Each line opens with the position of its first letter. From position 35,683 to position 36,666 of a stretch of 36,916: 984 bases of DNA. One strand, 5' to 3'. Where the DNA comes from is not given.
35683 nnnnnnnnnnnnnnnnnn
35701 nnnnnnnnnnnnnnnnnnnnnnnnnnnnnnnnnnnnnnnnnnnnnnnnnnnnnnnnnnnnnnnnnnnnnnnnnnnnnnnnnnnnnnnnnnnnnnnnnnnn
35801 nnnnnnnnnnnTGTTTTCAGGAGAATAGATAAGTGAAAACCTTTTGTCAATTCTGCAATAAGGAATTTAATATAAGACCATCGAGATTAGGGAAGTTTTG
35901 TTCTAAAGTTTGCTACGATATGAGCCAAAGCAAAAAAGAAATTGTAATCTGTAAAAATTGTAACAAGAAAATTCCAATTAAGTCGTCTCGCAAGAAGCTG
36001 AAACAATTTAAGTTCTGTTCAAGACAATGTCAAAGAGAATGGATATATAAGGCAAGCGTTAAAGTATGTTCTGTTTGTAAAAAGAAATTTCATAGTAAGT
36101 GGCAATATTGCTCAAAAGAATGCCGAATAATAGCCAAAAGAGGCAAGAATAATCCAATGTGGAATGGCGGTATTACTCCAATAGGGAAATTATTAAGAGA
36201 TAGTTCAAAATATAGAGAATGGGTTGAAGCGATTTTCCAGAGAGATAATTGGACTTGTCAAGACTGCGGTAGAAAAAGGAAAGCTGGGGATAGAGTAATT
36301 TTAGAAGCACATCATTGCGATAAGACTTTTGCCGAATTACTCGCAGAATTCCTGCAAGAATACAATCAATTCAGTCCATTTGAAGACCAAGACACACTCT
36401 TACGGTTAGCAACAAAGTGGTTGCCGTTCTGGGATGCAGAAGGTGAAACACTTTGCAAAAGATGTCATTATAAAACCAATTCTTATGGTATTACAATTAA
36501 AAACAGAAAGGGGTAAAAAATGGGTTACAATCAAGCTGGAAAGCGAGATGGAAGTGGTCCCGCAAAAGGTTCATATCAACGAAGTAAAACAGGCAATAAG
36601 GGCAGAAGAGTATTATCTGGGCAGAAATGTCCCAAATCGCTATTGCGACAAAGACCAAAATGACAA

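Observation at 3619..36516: Five intact HNH endonuclease genes plus one wreck in about 37 kb; two paralogs share a portable extended -10/RBS leader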

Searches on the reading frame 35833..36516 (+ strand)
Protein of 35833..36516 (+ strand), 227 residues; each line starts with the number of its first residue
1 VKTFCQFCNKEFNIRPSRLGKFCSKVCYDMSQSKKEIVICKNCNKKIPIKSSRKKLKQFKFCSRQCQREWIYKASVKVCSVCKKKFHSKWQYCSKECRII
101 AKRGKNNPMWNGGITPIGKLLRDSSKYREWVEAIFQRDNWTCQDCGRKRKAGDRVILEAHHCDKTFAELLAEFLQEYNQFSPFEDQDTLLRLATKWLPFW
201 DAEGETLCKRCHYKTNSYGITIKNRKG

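Call 4: search_protein_families(library=phrogs, proteins=[window:35833-36516:+], max_evalue=0.001)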
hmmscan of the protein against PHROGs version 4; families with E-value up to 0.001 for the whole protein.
window:35833-36516:+ (227 aa): 4 families
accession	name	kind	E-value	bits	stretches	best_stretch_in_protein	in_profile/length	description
phrog_1271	-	DNA, RNA and nucleotide metabolism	2.2e-19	71.1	1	2-222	116-322/361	HNH endonuclease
phrog_8446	-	DNA, RNA and nucleotide metabolism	9.1e-06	26.5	1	81-161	84-165/211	HNH endonuclease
phrog_2308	-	unknown function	0.00035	21.7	0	2-34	100-132/138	-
phrog_589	-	DNA, RNA and nucleotide metabolism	0.00041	21.1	1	122-161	74-111/179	HNH endonuclease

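Call 5: search_protein_families(library=pfam, proteins=[window:35833-36516:+], max_evalue=0.01)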
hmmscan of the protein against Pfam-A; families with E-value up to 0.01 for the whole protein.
window:35833-36516:+ (227 aa): 0 families

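Call 46: search_protein_representatives(protein=window:35833-36516:+)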
Query: 227 residues. Proteins with E-value up to 0.001 (for the whole library): 14493; up to 1e-10: 2731; up to 1e-30: 65. The best 150 are listed.
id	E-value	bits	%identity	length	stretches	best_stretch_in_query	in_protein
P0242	7.8e-113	392.1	79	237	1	1-225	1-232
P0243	8.0e-52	192.4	50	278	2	76-216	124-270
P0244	3.6e-46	173.9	63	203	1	100-216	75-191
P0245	3.1e-44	167.5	44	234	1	5-218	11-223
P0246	7.7e-41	156.4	54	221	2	103-217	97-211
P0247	1.5e-39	152.1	44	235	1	3-216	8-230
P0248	7.4e-39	149.9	52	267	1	66-219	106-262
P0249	8.7e-39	149.7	59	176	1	101-216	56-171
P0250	1.5e-38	148.9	53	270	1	76-213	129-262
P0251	2.0e-38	148.5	53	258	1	96-218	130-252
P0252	4.2e-38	147.4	45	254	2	96-216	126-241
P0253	4.3e-38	147.4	60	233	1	95-213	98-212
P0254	5.6e-38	147.0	57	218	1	103-215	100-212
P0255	6.6e-38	146.8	44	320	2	103-215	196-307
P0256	9.4e-38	146.3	61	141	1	101-217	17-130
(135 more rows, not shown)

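Call 53: find_homologous_proteins(query=window:35833-36516:+)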
Query window:35833-36516:+ (227 aa): 35 proteins with E <= 0.001 among 89 candidates.
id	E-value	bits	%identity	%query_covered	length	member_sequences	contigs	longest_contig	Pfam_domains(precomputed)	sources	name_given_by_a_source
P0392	5.0e-132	457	99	87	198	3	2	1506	-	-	-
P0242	2.4e-112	392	76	99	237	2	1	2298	-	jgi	-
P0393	3.7e-98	346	72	95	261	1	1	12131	-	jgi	jgi:hypothetical protein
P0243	2.5e-51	192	45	96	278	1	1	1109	-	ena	-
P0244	1.1e-45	174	65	50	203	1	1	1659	-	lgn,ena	-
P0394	8.5e-45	171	50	67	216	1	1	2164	-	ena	-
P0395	1.6e-42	164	61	51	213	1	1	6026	-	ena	-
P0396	1.3e-38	151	51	65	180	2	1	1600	-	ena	-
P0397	4.8e-38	149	62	48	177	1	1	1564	-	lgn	-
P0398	1.2e-37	148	58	48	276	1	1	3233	PF07460.17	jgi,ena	-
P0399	1.6e-37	147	53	66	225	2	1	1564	PF07460.17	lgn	-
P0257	3.8e-37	146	61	48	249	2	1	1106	PF07460.17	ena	-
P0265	6.8e-35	139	48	67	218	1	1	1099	-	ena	-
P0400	7.2e-34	135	56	49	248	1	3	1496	PF07460.17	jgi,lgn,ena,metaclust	metaclust:\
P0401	1.4e-33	134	58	52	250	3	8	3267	PF07460.17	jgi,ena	-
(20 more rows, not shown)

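Call 54: find_encoding_contigs(protein=P0393, flank=10000, max_places=3)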
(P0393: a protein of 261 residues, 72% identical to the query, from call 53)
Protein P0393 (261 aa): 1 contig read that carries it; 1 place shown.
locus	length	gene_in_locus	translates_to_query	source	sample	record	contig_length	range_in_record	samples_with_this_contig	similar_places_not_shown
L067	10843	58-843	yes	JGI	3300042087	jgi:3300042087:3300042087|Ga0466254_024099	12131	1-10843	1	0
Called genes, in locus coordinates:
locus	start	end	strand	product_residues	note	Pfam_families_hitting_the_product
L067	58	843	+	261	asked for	-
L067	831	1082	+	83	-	-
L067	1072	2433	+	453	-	PF22352:K319L-like_PKD, PF07581:Glug (faint)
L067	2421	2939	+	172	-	PF07463:NUMOD4, PF13392:HNH_3 (weak), PF00847:AP2 (faint)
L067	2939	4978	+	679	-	-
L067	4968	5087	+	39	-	-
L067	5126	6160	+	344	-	-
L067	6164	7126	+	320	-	PF07460:NUMOD3 (faint)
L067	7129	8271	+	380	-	-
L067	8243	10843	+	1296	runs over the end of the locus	?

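Call 55: find_encoding_contigs(protein=P0242, flank=10000, max_places=3)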
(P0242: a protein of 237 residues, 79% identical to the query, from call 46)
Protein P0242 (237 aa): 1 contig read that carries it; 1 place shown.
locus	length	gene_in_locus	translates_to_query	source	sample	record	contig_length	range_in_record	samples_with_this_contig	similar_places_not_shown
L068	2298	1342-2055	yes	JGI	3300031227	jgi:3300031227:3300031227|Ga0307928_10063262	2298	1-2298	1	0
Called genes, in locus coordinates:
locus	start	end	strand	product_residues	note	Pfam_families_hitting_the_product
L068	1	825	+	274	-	?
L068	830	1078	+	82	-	-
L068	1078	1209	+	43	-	-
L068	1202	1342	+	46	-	-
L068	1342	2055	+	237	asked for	-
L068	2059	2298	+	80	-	?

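Call 61: search_solved_structures(query=A6, max_evalue=1, show_alignments=2)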
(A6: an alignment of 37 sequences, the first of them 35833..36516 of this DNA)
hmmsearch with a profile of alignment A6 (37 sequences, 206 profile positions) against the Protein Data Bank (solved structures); distinct sequences matched with E-value up to 1: 8.
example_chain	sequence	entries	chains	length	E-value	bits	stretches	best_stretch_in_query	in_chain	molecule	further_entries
5x1h_A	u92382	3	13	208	0.00042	23.5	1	106-130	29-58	IcmJ (DotN)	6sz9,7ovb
5x42_C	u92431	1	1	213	0.00042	23.5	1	104-130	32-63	IcmJ (DotN)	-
5x1h_Q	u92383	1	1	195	0.00043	23.5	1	106-130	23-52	IcmJ (DotN)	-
5x42_A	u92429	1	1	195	0.00057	23.1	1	106-130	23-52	DotN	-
5h0m_A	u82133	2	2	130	0.00085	22.5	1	57-133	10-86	HNH endonuclease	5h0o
9k2z_A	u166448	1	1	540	0.13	15.4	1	80-141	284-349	HfmIscB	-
9v1i_lf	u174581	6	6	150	0.41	13.8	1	22-103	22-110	60S ribosomal protein L31, putative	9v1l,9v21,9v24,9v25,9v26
5mkw_A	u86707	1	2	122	0.45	13.6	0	178-202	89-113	DNA annealing helicase and endonuclease ZRANB3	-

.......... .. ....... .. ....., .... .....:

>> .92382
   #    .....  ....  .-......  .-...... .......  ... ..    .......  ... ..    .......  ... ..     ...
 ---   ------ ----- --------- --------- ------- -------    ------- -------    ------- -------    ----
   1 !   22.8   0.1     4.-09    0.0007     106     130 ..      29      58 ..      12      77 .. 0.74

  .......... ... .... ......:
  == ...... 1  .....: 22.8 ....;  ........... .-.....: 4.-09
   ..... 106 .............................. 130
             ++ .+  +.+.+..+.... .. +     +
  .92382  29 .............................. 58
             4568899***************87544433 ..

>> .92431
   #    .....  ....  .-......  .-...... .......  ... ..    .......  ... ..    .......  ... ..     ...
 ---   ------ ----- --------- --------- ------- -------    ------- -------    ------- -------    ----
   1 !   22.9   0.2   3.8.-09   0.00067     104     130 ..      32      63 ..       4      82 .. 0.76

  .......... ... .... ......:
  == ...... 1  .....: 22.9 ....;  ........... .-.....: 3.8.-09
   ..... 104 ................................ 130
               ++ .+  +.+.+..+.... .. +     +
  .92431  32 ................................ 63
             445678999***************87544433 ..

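Call 65: search_dna_similar(query=window:35833-36516:+, collection=phages, mode=protein, max_rows=15)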
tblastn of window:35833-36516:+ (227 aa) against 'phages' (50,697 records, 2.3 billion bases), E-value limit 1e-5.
Records with a match: 2; places in all: 2; records where one place covers at least 80% of the query: 0.
Best place of each record, by identity: <60% 2.
By first word of the organism name: Bacillus 2.
By host as written in the record: Bacillus subtilis 1; Bacillus anthracis 1.
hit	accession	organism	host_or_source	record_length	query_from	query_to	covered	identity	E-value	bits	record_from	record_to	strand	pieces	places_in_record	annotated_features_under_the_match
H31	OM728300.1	Bacillus phage vB_BsuM-Goe17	Bacillus subtilis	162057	97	212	51%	31.9%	3e-8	59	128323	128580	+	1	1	hypothetical protein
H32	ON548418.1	Bacillus phage vB_BanS-Thrax2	Bacillus anthracis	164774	104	145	19%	52.4%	8e-6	52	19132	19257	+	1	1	HNH endonuclease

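Call 68: predict_structure(alignment_id=A6)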
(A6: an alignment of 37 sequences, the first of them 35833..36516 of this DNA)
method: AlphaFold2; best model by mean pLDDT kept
length: 227 residues; sequences in the alignment: 37
mean_pLDDT: 87.0   pTM: 0.57
mean pLDDT of the five models: 87.0, 86.8, 86.2, 85.7, 85.7
residues with pLDDT >= 90: 139; 70-90: 69; 50-70: 9; < 50: 10
segments of 3 or more residues with pLDDT < 50: 218-227
pLDDT, mean of each block of 10 residues (from residue 1): 90 81 91 88 92 74 92 91 91 91 78 83 94 96 91 87 91 97 93 94 91 65 47
secondary structure, 60 per line:
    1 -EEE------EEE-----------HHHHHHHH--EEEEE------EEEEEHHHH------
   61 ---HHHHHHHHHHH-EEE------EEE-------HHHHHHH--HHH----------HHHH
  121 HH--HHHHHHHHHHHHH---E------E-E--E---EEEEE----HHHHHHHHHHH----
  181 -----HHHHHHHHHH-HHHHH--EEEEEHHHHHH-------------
elements in order: E2-4 E11-13 H25-32 E35-39 E46-50 H51-54 H64-74 E76-78 E85-87 H95-101 H117-122 H125-137 E157-161 H166-176 H186-195 H197-201 E204-208 H209-214

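Call 71: fold_search(model_id=the predicted structure, library=pdb)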
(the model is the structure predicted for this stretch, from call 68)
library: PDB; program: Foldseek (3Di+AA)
matches with E <= 10: 88; with E <= 0.001: 0
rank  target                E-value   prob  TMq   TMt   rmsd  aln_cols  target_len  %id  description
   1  2xoy_B                5.8e-02  0.06  0.10  0.10  21.2       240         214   11  C-terminal cysteine-rich domain of human CHFR bound to P(1),P(2)- Diadenosine-5'-pyrophosphate (released 2010-09-29)
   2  5yel_A                9.8e-02  0.16  0.17  0.20   9.7       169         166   14  Crystal structure of CTCF ZFs6-11-gb7CSE (released 2017-11-29)
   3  2xoc_B                9.8e-02  0.05  0.10  0.10  21.4       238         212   11  C-terminal cysteine-rich domain of human CHFR bound to mADPr (released 2010-09-29)
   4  5x42_C                1.1e-01  0.84  0.22  0.25   8.9       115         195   16  Structure of DotL(590-659)-DotN derived from Legionella pneumophila (released 2017-06-14)
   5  6sz9_C                1.2e-01  0.16  0.14  0.15  17.6       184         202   12  Type IV Coupling Complex (T4CC) from L. pneumophila. (released 2020-05-13)
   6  2xoc_A                1.3e-01  0.04  0.10  0.10  20.9       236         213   12  C-terminal cysteine-rich domain of human CHFR bound to mADPr (released 2010-09-29)
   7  5h0m                  1.7e-01  0.94  0.25  0.57   7.4       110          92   18  Crystal structure of deep-sea thermophilic bacteriophage GVE2 HNH endonuclease with zinc ion (released 2017-03-08)
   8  5x42_A                3.0e-01  0.80  0.18  0.21   3.1        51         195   22  Structure of DotL(590-659)-DotN derived from Legionella pneumophila (released 2017-06-14)
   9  5x1h_M                3.9e-01  0.69  0.18  0.20   3.2        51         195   24  Structure of Legionella pneumophila DotN (released 2017-06-14)
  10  5x1h_C                3.9e-01  0.15  0.18  0.20  17.6       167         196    9  Structure of Legionella pneumophila DotN (released 2017-06-14)
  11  8gdx                  3.9e-01  0.06  0.11  0.14  19.3       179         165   16  Crystal structure of JADE1 PZP domain (released 2024-03-13)
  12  8ffz_A                4.1e-01  0.04  0.16  0.14  26.8       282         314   13  TFIIIA-TFIIIC-Brf1-TBP complex bound to 5S rRNA gene (released 2023-06-21)
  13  8yb6_A                6.5e-01  0.41  0.19  0.13   8.7       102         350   13  Type I-EHNH Cascade complex (released 2024-07-31)
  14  5x1h_K                7.9e-01  0.30  0.17  0.20   5.3        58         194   24  Structure of Legionella pneumophila DotN (released 2017-06-14)
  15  5erc                  7.9e-01  0.05  0.11  0.14  19.7       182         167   13  X-ray crystal structure of BRPF1 PZP domain (released 2015-12-30)
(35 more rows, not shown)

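Call 81: search_protein_families(library=pfam, proteins=[L067:831-1082:+, L068:2059-2298:+, L068:1-825:+, L068:830-1078:+, L067:1072-2433:+, L067:2939-4978:+, L067:5126-6160:+, L067:7129-8271:+, L067:2421-2939:+], max_evalue=0.01)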
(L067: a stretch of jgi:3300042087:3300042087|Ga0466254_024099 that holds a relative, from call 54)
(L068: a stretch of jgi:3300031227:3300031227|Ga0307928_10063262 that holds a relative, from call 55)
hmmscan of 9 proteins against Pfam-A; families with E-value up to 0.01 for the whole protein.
L067:831-1082:+ (83 aa): 0 families

L068:2059-2298:+ (80 aa): 0 families

L068:1-825:+ (274 aa): 2 families
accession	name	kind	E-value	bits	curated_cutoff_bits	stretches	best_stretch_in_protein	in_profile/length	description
PF05342.19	Peptidase_M26_N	-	0.0002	21.1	27.7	1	57-174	147-250/250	M26 IgA1-specific Metallo-endopeptidase N-terminal region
PF07581.17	Glug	-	0.0024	18.6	20.5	1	151-177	1-28/28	The GLUG motif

L068:830-1078:+ (82 aa): 0 families

L067:1072-2433:+ (453 aa): 4 families
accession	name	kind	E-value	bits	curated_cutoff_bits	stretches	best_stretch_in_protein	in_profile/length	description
PF07581.17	Glug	-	1.4e-13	50.7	20.5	3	331-356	2-28/28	The GLUG motif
PF22352.2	K319L-like_PKD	-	6e-09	36.2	27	1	95-169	1-83/84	K319L-like, PKD domain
PF05342.19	Peptidase_M26_N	-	0.00053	19.7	27.7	1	183-293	147-245/250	M26 IgA1-specific Metallo-endopeptidase N-terminal region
PF18911.6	PKD_4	-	0.0051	17.3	27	0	89-165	2-80/85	PKD domain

L067:2939-4978:+ (679 aa): 0 families

L067:5126-6160:+ (344 aa): 0 families

L067:7129-8271:+ (380 aa): 0 families

L067:2421-2939:+ (172 aa): 3 families
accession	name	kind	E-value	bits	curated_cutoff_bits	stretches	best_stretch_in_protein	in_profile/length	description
PF07463.16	NUMOD4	-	1.3e-14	54.6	23.4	1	6-59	1-49/49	NUMOD4 motif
PF13392.12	HNH_3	-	1.6e-07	31.3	24.8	1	87-112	19-44/46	HNH endonuclease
PF00847.26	AP2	-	1.8e-05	25.4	33.3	1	124-167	1-47/54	AP2 domain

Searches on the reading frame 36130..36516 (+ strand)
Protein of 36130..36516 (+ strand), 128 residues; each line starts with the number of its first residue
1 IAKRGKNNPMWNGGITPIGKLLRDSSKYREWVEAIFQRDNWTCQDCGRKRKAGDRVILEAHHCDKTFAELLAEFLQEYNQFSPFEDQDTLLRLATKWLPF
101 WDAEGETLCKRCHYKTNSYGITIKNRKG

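Call 62: search_protein_families(library=pfam, proteins=[window:36130-36516:+], max_evalue=5)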
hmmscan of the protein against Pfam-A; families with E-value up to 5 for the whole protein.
window:36130-36516:+ (128 aa): 2 families
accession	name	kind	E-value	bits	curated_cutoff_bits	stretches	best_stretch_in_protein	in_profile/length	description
PF23145.1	Zf_2nd_IFT121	-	0.16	12.1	25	1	35-63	10-37/45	IFT121, second zinc finger domain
PF01844.29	HNH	-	0.97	10.1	21.4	0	106-115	34-43/47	HNH endonuclease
